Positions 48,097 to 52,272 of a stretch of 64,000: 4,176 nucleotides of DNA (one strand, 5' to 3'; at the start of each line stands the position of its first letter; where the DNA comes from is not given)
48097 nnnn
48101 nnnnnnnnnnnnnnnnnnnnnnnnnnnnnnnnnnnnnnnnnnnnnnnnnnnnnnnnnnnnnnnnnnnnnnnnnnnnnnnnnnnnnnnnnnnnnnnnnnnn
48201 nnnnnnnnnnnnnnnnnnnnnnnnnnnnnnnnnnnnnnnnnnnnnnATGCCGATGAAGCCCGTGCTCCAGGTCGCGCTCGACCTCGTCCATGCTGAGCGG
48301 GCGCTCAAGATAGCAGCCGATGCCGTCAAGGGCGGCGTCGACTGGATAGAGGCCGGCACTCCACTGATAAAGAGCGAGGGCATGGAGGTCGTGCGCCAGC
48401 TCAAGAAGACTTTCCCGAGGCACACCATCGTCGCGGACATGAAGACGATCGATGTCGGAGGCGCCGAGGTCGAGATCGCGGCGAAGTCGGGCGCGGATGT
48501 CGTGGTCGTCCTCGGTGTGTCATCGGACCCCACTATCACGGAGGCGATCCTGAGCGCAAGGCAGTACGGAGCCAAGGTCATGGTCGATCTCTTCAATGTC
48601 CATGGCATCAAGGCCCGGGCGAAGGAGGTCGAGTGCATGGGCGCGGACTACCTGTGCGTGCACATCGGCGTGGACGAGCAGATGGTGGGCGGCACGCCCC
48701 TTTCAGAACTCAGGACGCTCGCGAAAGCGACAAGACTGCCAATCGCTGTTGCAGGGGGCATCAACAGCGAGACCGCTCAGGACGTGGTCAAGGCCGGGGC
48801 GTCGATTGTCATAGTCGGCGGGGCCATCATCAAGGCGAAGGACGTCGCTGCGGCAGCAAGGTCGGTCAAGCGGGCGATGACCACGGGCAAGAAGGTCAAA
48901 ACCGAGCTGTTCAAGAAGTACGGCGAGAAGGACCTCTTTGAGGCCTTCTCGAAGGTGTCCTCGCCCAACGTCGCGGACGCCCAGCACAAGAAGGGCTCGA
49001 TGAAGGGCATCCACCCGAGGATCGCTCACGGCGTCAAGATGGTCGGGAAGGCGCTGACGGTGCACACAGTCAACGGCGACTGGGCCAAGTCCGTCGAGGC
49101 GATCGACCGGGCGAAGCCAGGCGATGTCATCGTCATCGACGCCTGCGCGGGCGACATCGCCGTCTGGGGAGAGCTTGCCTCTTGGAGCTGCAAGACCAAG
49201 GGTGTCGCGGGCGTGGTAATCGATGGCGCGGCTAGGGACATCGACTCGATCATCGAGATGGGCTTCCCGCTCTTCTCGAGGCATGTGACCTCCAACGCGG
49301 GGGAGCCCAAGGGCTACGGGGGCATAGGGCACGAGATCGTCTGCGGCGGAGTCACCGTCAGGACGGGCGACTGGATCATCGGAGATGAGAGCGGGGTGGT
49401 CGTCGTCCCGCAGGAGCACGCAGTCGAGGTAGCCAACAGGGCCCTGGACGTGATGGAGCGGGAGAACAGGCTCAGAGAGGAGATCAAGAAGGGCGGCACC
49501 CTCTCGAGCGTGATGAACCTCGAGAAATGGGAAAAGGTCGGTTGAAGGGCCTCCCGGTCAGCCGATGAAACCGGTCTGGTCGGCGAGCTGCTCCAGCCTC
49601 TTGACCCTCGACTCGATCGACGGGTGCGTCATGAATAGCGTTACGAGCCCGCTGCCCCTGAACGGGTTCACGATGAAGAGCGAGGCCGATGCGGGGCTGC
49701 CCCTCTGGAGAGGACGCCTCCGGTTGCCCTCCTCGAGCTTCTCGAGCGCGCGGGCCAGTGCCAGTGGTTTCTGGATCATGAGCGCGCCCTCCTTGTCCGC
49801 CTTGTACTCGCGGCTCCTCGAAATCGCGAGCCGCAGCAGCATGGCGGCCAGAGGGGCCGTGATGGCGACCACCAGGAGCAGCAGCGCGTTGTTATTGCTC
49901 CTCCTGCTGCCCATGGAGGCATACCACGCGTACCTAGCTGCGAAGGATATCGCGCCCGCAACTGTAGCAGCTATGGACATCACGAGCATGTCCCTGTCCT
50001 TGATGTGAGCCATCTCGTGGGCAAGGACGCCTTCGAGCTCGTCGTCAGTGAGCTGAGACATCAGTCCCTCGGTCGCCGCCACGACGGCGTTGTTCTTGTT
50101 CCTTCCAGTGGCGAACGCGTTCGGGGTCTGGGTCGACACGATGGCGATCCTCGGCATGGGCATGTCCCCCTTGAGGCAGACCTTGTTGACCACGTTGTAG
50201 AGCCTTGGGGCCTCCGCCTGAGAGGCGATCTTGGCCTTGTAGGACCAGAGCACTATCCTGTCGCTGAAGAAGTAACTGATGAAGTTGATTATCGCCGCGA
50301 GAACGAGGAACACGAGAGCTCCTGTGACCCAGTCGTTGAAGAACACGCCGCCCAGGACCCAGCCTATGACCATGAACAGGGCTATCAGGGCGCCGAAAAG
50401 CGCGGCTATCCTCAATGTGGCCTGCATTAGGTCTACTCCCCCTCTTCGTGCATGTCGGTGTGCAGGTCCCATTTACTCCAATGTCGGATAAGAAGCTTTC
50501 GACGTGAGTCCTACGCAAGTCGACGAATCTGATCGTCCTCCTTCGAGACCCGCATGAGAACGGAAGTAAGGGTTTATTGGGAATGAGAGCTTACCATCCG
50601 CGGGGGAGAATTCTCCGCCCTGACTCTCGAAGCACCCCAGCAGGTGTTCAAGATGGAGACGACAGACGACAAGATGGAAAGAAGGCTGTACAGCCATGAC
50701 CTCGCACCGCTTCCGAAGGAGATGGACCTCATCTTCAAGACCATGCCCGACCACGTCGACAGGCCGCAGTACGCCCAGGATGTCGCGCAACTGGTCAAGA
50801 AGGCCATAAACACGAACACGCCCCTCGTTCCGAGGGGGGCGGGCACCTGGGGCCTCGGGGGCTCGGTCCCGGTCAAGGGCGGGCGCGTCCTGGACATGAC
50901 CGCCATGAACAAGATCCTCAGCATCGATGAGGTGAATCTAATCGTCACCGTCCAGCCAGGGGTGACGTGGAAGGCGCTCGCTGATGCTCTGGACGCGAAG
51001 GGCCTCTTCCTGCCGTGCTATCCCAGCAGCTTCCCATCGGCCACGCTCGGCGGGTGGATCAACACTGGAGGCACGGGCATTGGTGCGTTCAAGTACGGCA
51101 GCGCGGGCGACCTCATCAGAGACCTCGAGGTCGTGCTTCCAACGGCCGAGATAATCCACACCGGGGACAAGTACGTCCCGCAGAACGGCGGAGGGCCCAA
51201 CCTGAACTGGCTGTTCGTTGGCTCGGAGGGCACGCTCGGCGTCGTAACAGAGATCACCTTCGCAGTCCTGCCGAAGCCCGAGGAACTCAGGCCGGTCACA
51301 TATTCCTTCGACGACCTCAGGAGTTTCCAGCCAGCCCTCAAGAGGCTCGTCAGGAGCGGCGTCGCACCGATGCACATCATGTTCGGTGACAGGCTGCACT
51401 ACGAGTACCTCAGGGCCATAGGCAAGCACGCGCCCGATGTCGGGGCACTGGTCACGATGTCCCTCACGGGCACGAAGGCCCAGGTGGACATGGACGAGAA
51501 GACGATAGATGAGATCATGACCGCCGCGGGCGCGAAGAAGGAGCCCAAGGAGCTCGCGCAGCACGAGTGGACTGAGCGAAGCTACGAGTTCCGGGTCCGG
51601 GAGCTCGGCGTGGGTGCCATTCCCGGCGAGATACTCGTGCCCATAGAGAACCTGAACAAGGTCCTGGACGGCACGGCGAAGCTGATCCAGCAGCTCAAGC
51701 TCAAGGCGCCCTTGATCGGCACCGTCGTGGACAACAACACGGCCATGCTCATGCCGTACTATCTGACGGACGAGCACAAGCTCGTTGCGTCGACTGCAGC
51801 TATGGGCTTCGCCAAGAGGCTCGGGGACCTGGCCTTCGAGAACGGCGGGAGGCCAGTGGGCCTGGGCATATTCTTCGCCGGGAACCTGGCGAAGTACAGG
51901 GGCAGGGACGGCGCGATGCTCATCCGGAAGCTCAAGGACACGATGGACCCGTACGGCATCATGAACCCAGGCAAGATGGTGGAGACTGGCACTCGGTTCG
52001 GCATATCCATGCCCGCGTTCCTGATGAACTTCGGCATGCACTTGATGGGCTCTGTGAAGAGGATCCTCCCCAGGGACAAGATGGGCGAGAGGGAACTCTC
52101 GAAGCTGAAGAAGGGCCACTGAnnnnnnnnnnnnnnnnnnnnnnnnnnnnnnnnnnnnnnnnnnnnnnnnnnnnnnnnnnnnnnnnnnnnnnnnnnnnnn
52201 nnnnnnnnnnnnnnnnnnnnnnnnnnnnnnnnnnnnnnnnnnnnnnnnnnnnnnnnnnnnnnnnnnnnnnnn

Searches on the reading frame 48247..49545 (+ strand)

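Call 3: search_protein_families(library=pfam, proteins=[window:48247-49545:+], max_evalue=0.1)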
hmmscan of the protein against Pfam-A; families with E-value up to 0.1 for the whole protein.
window:48247-49545:+ (432 aa): 14 families
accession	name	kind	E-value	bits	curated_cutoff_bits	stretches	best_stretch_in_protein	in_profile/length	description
PF03737.21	RraA-like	-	2.3e-42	145.2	24.5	1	240-386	2-152/152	Aldolase/RraA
PF00215.30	OMPdecase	-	6.4e-37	128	27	1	6-206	2-220/221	Orotidine 5'-phosphate decarboxylase / HUMPS family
PF02581.23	TMP-TENI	-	3.7e-05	23.6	27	1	74-194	64-180/180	Thiamine monophosphate synthase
PF00977.27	His_biosynth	-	3.8e-05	23.7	23.6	1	152-204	62-115/228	Histidine biosynthesis protein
PF05690.20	ThiG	-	5.5e-05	23.1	23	1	126-216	141-229/247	Thiazole biosynthesis protein ThiG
PF04131.20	NanE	-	0.00035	20.2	27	1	74-201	56-183/192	Putative N-acetylmannosamine-6-phosphate epimerase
PF00290.26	Trp_syntA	-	0.001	18.5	27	1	154-203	189-240/259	Tryptophan synthase alpha chain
PF00834.25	Ribul_P_3_epim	-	0.0022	17.8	21.1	1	152-195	150-198/198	Ribulose-phosphate 3 epimerase family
PF00682.25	HMGL-like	-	0.003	17.5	29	1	8-127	14-128/260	HMGL-like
PF04481.18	DUF561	-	0.003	17.2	21.6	1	152-209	175-232/243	Protein of unknown function (DUF561)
PF01180.27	DHO_dh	-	0.015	14.9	27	1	151-199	226-277/291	Dihydroorotate dehydrogenase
PF00218.27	IGPS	-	0.018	14.6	27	1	74-206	123-253/254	Indole-3-glycerol phosphate synthase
PF13714.12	PEP_mutase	-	0.035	14.1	31.5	0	124-198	162-228/240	Phosphoenolpyruvate phosphomutase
PF01791.15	DeoC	-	0.051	13.6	23.8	1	119-185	146-212/229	DeoC/LacD family aldolase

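Call 4: search_protein_families(library=ncbifam, proteins=[window:48247-49545:+], max_evalue=0.1)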
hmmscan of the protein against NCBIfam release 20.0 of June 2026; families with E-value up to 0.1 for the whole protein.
window:48247-49545:+ (432 aa): 48 families (the best 25 are shown)
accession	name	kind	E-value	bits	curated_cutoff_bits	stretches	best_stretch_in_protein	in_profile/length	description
NF005442.0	PRK07028.1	equivalog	1.1e-186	620.6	593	1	3-430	2-428/430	bifunctional hexulose-6-phosphate synthase/ribonuclease regulator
TIGR03128.2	RuMP_HxlA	equivalog_domain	2.5e-68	229.8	200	1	7-211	1-205/205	3-hexulose-6-phosphate synthase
NF041755.1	RuMP_HxlAB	equivalog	2.9e-67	227.3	500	1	4-224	3-223/391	bifunctional 3-hexulose-6-phosphate synthase/6-phospho-3-hexuloisomerase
NF004850.0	PRK06201.1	subfamily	2.4e-44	151.5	231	1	223-423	12-213/222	hypothetical protein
NF009833.0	PRK13307.1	equivalog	1.3e-41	142.8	274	1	4-212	172-380/392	bifunctional 5,6,7,8-tetrahydromethanopterin hydro-lyase/3-hexulose-6-phosphate synthase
NF006731.0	PRK09262.1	equivalog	1.1e-33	116.7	179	1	226-416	16-207/229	4-carboxy-4-hydroxy-2-oxoadipate aldolase/oxaloacetate decarboxylase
NF006093.0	PRK08245.1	subfamily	4.8e-31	108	208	1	227-422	7-220/240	hypothetical protein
TIGR02798.1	ligK_PcmE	equivalog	5.1e-28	98.2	304.5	1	228-417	12-202/222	4-carboxy-4-hydroxy-2-oxoadipate aldolase/oxaloacetate decarboxylase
NF009832.1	PRK13306.1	subfamily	2.7e-27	95.7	250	1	4-211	2-210/215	3-dehydro-L-gulonate-6-phosphate decarboxylase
NF009831.0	PRK13305.1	equivalog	1.2e-21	77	294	1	4-211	3-211/220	3-keto-L-gulonate-6-phosphate decarboxylase UlaD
NF009399.0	PRK12764.1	equivalog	2.3e-18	66.5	444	1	261-424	306-481/501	fumarylacetoacetate hydrolase family protein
NF010386.0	PRK13813.1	equivalog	3.7e-16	59.3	208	1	4-210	4-212/216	orotidine 5'-phosphate decarboxylase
TIGR01740.1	pyrF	equivalog_domain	8.3e-12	45.3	92.3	1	8-113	2-104/216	orotidine-5'-phosphate decarboxylase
NF006875.0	PRK09372.1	equivalog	1.2e-11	44.5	136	1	261-391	28-158/161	ribonuclease E activity regulator RraA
NF009134.0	PRK12487.1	equivalog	2.2e-08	34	196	1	265-389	32-156/161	putative 4-hydroxy-4-methyl-2-oxoglutarate aldolase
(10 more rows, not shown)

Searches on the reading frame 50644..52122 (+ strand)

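Call 7: search_protein_families(library=pfam, proteins=[window:50644-52122:+], max_evalue=0.01)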
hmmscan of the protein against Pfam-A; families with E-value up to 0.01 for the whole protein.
window:50644-52122:+ (492 aa): 2 families
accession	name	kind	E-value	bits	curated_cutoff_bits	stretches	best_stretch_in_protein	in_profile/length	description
PF01565.28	FAD_binding_4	-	2.9e-37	127.9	26.4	1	35-174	1-139/139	FAD binding domain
PF02913.24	FAD-oxidase_C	-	8.3e-19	68.7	21.2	1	212-445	2-248/248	FAD linked oxidases, C-terminal domain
